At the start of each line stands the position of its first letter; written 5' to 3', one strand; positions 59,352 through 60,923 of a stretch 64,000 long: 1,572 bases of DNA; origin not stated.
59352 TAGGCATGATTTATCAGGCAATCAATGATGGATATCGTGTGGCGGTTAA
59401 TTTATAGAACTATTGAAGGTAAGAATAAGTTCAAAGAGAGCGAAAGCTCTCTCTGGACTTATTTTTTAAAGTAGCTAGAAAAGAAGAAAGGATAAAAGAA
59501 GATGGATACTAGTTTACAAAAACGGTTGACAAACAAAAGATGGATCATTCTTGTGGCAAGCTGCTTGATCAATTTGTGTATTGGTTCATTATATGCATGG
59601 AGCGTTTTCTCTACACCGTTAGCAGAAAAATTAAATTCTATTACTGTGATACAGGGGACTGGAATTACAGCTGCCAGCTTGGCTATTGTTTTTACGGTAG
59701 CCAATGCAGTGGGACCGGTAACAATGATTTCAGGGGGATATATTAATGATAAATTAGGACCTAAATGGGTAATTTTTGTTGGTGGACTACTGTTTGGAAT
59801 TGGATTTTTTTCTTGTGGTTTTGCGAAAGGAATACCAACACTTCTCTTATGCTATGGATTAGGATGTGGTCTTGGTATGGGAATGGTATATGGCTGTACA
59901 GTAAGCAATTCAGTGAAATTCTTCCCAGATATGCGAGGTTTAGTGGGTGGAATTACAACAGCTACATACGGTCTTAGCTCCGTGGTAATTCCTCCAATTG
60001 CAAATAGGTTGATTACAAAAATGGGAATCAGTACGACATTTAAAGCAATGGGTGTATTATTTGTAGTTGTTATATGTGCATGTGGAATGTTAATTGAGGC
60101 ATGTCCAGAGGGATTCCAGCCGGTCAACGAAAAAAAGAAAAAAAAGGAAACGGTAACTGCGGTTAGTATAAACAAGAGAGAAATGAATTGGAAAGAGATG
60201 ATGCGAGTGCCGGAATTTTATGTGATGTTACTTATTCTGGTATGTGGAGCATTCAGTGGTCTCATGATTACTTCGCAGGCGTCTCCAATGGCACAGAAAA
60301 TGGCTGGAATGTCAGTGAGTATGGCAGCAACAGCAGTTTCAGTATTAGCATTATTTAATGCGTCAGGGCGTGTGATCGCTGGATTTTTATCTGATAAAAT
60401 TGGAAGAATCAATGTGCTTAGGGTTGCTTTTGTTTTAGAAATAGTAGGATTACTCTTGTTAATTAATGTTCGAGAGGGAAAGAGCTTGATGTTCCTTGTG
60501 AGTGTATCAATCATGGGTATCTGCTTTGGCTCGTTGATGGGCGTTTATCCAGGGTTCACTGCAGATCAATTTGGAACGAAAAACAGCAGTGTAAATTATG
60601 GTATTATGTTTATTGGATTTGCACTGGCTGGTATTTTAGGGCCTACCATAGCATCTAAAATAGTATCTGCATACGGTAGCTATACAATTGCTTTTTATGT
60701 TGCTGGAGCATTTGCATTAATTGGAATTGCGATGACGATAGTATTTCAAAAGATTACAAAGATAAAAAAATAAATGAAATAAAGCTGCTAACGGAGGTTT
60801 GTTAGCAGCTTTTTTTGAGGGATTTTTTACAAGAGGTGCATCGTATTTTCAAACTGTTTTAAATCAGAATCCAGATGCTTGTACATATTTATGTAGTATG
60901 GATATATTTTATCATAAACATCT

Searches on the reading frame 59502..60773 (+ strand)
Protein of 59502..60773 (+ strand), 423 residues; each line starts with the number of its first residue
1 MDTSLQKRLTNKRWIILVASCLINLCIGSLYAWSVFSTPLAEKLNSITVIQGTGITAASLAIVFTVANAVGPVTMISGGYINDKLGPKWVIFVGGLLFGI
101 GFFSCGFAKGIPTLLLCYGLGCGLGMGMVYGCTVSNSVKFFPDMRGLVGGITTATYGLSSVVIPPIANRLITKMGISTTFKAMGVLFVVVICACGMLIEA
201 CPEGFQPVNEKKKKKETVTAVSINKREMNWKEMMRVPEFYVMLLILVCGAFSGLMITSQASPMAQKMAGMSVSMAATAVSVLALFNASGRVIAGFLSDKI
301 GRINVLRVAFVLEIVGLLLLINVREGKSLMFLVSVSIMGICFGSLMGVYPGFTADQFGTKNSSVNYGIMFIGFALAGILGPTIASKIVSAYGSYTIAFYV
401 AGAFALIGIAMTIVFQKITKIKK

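Call 69: search_protein_families(library=pfam, proteins=[window:59502-60773:+], max_evalue=0.000001)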
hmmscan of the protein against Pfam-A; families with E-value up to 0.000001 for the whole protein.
window:59502-60773:+ (423 aa): 1 family
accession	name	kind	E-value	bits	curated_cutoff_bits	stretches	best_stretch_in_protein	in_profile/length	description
PF07690.21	MFS_1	-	9.7e-45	153.4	33.4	2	39-320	22-285/347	Major Facilitator Superfamily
